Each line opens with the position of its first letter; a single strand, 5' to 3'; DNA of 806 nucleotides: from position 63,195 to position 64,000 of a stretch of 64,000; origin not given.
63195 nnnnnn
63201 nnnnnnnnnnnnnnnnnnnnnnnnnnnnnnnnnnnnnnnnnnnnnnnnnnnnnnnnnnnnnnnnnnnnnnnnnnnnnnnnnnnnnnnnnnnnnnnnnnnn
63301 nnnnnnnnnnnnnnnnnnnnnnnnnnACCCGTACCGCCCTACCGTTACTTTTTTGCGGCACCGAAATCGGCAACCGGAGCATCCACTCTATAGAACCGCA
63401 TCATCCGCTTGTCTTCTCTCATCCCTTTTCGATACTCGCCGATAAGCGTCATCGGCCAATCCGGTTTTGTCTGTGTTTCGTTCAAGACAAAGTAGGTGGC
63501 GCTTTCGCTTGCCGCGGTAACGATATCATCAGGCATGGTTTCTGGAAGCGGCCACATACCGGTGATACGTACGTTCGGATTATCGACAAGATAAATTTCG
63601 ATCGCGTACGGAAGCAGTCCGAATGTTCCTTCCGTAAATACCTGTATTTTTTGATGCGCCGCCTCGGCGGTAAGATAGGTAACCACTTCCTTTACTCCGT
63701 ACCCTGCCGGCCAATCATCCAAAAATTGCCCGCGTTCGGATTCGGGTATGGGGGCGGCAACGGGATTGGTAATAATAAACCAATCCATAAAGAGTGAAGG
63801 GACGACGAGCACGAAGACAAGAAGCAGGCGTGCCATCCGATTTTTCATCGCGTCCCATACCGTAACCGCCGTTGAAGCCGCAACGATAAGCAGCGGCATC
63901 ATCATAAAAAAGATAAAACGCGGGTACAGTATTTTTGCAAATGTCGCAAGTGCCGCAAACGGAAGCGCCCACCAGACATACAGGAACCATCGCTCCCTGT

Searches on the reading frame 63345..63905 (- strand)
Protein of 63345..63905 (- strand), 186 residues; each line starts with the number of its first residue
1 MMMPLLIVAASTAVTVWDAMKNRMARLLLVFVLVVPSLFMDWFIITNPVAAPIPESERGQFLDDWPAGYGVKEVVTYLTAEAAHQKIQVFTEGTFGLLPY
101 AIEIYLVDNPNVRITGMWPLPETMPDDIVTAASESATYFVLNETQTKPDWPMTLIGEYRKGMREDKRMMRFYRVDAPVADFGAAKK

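Call 15: search_protein_families(library=pfam, proteins=[window:63345-63905:-], max_evalue=0.01)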
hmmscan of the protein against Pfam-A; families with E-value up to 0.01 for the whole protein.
window:63345-63905:- (186 aa): 0 families

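Call 60: find_encoding_contigs(protein=window:63345-63905:-, flank=10000, max_places=1)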
Protein window:63345-63905:- (186 aa): no gene with exactly this product is on record in the collection.
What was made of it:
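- Tried and rejected: This failed because it is only the C-terminal part of a 510-aa gene (call 60).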
